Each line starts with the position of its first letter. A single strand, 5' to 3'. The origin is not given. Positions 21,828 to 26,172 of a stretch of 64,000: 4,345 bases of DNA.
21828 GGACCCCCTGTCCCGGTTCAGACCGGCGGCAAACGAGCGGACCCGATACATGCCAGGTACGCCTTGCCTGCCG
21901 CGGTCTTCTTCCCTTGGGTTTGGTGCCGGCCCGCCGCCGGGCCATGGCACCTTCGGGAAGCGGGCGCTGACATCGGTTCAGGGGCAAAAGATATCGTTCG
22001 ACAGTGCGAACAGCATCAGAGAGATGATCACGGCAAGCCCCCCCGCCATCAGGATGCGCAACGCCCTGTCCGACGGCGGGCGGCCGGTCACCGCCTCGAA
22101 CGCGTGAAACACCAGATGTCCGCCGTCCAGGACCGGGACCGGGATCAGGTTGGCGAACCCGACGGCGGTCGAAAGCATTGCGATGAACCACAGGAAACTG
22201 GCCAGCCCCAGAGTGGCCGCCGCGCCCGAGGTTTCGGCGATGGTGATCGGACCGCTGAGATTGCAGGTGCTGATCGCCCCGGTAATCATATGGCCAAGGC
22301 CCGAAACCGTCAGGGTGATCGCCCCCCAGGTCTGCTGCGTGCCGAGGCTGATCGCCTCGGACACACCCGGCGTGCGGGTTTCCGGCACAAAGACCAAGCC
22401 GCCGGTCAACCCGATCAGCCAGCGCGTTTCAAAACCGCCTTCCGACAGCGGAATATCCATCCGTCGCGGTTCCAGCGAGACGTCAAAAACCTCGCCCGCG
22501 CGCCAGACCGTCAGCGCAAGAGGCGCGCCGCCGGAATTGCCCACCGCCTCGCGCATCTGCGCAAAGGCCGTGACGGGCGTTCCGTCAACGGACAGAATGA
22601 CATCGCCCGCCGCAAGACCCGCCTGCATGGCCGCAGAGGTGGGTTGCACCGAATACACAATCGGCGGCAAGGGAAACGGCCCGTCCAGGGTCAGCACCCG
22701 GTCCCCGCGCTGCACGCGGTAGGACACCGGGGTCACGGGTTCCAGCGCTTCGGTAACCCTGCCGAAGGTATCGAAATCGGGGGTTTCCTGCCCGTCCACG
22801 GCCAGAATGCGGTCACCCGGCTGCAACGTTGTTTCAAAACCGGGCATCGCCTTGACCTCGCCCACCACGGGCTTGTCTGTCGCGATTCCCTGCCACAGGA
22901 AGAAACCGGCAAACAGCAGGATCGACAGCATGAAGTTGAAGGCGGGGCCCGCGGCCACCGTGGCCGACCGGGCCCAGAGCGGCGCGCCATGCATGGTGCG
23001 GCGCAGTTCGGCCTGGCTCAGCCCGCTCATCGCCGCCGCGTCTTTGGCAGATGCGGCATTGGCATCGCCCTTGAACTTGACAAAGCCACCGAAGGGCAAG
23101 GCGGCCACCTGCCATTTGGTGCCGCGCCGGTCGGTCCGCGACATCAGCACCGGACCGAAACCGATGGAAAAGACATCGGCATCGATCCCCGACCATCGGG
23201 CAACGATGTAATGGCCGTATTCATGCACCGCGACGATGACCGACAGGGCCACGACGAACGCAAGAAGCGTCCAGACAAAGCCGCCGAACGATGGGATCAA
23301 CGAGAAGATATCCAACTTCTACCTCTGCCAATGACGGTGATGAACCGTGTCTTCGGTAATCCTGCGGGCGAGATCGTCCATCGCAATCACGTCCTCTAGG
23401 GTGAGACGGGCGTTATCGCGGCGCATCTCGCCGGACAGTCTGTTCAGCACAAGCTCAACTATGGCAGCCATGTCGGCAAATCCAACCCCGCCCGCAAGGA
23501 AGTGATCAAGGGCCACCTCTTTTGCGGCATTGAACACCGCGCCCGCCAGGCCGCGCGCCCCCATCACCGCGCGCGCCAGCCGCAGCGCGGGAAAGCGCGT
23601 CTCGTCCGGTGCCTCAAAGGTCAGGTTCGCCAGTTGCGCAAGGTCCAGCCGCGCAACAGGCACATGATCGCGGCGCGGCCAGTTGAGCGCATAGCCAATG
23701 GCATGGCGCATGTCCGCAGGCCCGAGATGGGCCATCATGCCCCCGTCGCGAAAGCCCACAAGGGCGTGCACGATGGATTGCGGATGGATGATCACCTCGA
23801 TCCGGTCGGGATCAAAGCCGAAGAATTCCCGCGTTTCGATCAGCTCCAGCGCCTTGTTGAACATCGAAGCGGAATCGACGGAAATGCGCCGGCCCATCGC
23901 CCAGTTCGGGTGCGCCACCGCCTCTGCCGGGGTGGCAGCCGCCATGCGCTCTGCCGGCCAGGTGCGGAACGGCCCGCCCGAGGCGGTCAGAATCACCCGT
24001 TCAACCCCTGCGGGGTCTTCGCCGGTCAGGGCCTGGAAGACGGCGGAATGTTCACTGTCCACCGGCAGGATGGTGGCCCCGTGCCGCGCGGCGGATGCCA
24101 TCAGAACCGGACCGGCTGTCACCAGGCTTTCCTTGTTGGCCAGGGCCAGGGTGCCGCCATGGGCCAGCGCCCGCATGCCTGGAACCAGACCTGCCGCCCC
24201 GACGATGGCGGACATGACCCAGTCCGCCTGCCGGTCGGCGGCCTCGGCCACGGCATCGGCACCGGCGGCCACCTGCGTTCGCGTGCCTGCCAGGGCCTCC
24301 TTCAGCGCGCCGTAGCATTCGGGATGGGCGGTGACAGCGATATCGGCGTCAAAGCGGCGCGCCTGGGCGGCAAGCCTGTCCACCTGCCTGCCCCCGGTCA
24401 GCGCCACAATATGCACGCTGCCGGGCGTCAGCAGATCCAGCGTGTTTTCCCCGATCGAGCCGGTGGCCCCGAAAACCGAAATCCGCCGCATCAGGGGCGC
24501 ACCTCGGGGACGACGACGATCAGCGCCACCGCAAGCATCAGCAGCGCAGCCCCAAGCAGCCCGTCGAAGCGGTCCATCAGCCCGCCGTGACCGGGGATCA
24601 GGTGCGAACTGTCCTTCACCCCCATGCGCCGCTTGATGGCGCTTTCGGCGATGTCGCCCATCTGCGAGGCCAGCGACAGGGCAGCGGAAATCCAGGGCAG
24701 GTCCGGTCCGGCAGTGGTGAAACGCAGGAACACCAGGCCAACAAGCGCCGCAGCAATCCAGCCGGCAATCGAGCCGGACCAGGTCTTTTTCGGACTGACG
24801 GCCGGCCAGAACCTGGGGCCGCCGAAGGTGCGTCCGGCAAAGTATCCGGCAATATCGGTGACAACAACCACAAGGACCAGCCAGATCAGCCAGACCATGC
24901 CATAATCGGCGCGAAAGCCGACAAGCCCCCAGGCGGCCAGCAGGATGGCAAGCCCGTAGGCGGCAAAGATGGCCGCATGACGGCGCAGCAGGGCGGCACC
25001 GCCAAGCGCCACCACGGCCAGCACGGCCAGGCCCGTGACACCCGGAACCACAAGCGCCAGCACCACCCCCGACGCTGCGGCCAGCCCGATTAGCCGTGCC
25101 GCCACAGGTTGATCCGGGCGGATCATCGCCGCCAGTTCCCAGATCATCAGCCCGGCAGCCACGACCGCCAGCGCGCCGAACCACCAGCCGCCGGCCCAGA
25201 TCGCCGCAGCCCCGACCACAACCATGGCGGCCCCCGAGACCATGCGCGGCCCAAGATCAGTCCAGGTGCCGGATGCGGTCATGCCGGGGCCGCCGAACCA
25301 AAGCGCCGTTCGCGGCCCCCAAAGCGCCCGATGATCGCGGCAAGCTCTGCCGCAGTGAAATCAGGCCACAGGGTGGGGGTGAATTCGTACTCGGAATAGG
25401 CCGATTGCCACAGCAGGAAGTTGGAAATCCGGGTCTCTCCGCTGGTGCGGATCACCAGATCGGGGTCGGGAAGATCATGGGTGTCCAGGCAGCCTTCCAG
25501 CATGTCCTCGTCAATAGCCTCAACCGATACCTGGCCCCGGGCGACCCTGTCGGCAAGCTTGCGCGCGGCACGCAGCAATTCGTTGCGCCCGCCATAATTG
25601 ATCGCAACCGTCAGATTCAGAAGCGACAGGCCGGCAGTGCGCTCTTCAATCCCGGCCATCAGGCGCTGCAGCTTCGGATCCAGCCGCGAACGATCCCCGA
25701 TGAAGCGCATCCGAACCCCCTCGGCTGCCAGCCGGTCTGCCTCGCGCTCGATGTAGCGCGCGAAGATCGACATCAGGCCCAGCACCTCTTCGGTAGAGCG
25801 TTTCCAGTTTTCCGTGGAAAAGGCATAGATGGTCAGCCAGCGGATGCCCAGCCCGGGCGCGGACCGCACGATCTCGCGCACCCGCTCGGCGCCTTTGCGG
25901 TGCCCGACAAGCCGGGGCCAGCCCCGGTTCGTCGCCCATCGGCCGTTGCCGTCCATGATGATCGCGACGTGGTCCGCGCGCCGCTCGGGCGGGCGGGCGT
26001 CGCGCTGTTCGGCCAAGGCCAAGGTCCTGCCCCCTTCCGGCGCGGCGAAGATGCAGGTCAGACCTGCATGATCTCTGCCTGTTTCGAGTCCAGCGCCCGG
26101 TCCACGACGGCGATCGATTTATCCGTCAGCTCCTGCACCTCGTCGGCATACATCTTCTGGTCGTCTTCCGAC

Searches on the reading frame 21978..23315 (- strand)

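Call 17: search_protein_families(library=ncbifam, proteins=[window:21978-23315:-], max_evalue=0.00001)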
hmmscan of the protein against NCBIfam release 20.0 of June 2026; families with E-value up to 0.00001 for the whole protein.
window:21978-23315:- (445 aa): 10 families
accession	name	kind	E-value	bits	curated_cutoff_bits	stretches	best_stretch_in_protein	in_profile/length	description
TIGR00054.1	TIGR00054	equivalog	4e-83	279.6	147.55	1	13-442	3-416/421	RIP metalloprotease RseP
NF008046.0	PRK10779.1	equivalog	7e-79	266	477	2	217-442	223-447/450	sigma E protease regulator RseP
TIGR02037.1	degP_htrA_DO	subfamily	4.4e-12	45.7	416.2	1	219-281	262-325/434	Do family serine endopeptidase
NF008189.1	PRK10942.1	equivalog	5.6e-09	35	720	1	220-282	317-380/477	serine endoprotease DegP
NF041521.1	HhoA_HhoB_HtrA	equivalog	1.9e-08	34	450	1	219-285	266-333/335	HhoA/HhoB/HtrA family serine endopeptidase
NF007526.1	PRK10139.1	equivalog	3.8e-08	32.5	756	1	220-281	295-357/456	serine endoprotease DegQ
NF041199.1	trx7_PDZ_seleno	equivalog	4.3e-08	32.5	300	1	220-283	207-272/390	Trx7/PDZ domain-containing (seleno)protein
NF040960.1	MamE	equivalog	5e-08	32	800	1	220-281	471-533/659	magnetosome formation protease MamE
NF045589.1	Cterm_S41_CtpB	exception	3.4e-07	29.3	633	0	225-289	139-206/416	carboxyl-terminal processing protease CtpB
TIGR02860.1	spore_IV_B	equivalog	1.9e-06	27.2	305.25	0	227-286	124-183/402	SpoIVB peptidase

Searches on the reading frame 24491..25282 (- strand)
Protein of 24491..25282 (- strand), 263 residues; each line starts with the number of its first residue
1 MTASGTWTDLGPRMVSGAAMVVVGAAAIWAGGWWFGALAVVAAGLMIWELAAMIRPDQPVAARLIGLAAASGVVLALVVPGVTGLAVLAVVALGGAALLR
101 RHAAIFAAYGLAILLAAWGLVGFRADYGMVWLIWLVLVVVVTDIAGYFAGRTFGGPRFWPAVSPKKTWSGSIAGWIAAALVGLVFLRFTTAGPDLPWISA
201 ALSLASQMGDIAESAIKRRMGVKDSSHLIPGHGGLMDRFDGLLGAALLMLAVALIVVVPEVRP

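Call 17: search_protein_families(library=ncbifam, proteins=[window:24491-25282:-], max_evalue=0.00001)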
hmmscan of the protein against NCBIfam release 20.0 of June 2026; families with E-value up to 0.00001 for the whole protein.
window:24491-25282:- (263 aa): 2 families
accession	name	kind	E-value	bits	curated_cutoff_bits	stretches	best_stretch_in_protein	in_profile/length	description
NF008635.0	PRK11624.1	equivalog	5.8e-28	98.1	385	1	86-257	99-281/285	phosphatidate cytidylyltransferase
NF003114.0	PRK04032.1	equivalog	7.2e-07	29.2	148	1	165-255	49-138/172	CDP-2,3-bis-(O-geranylgeranyl)-sn-glycerol synthase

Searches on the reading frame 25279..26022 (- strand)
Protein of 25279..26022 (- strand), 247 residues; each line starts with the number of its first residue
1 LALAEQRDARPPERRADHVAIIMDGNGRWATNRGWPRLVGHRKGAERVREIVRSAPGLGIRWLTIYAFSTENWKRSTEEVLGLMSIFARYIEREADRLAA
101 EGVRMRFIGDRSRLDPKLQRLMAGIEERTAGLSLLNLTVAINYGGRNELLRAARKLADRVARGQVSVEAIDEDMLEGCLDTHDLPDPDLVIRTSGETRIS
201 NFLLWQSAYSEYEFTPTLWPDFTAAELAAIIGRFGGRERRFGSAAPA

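Call 17: search_protein_families(library=ncbifam, proteins=[window:25279-26022:-], max_evalue=0.00001)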
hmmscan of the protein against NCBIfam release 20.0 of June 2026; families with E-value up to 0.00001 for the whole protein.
window:25279-26022:- (247 aa): 16 families
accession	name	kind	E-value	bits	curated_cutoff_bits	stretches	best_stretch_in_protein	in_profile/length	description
NF011408.0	PRK14834.1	equivalog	1.7e-91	306.1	348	1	7-244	9-246/252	isoprenyl transferase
NF011405.0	PRK14830.1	equivalog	1e-85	287.3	304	1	16-243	23-250/251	undecaprenyl pyrophosphate synthase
NF011406.0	PRK14831.1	subfamily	2.8e-85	285.6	375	1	13-243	21-251/256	undecaprenyl pyrophosphate synthase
TIGR00055.1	uppS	equivalog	5.4e-81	271.3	109.55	1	17-242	3-228/228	polyprenyl diphosphate synthase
NF011407.0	PRK14833.1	equivalog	3.8e-77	259.1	325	1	16-243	5-231/233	di-trans,poly-cis-decaprenylcistransferase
NF011412.0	PRK14839.1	equivalog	6.2e-75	251.7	334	1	15-244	9-229/240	di-trans,poly-cis-decaprenylcistransferase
NF011404.0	PRK14829.1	equivalog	2.5e-73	246.6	372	1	11-244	26-259/260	isoprenyl transferase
NF011411.0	PRK14838.1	equivalog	1.4e-70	237.4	417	1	13-243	10-238/244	isoprenyl transferase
NF007596.1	PRK10240.1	equivalog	3.2e-69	233.1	418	1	8-246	8-246/251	(2E,6E)-farnesyl-diphosphate-specific ditrans,polycis-undecaprenyl-diphosphate synthase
NF011402.0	PRK14827.1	equivalog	2.7e-68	230.5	535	1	11-244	63-296/296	decaprenyl diphosphate synthase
NF011414.0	PRK14841.1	equivalog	1e-67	228.2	401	1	15-243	3-229/233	isoprenyl transferase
NF011413.0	PRK14840.1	equivalog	7.9e-66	222.2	410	1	13-242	16-249/250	isoprenyl transferase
NF011415.0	PRK14842.1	equivalog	2.2e-57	194.3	360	1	17-243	10-237/241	isoprenyl transferase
NF011409.0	PRK14835.1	equivalog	4.6e-55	186.9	425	1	15-242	45-278/279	isoprenyl transferase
NF011410.0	PRK14837.1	equivalog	2e-54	184.6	342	1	17-242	8-229/230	undecaprenyl pyrophosphate synthase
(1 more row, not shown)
